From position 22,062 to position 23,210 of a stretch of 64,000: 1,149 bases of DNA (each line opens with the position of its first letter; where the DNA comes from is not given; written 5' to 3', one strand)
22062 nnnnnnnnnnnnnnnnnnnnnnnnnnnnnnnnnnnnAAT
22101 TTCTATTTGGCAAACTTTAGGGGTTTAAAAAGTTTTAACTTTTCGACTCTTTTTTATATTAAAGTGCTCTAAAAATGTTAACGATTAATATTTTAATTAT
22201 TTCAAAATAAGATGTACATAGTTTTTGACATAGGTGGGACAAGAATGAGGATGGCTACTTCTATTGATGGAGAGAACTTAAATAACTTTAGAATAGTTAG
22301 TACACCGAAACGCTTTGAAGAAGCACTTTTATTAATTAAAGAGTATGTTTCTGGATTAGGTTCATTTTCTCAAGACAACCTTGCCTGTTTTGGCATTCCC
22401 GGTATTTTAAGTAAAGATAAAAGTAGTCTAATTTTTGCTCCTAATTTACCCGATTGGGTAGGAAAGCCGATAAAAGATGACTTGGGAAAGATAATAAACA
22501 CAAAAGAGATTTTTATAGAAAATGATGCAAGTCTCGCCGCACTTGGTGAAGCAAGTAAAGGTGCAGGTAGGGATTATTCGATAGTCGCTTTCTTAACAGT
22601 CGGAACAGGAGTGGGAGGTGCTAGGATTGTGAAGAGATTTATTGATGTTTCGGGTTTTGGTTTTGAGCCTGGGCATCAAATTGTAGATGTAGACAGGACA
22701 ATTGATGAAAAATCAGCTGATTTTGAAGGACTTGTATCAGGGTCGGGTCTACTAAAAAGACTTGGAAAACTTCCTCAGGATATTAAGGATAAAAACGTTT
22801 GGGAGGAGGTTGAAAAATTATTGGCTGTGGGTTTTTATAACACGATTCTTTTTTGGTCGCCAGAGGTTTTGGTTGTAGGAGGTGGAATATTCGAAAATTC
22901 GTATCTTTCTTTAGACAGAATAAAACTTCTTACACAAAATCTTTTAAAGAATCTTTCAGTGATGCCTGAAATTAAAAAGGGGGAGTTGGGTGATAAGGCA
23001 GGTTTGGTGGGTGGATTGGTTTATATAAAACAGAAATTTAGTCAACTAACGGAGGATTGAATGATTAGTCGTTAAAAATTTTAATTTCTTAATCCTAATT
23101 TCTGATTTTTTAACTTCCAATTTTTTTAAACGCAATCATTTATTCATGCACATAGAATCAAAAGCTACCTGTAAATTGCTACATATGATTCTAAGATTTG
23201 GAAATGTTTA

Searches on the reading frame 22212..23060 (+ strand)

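Call 70: search_protein_families(library=pfam, proteins=[window:22212-23060:+], max_evalue=0.00001)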
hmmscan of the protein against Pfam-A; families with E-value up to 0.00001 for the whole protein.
window:22212-23060:+ (282 aa): 1 family
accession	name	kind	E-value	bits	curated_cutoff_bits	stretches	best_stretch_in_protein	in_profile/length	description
PF00480.26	ROK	-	5e-29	102.2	22.9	1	3-274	2-293/294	ROK family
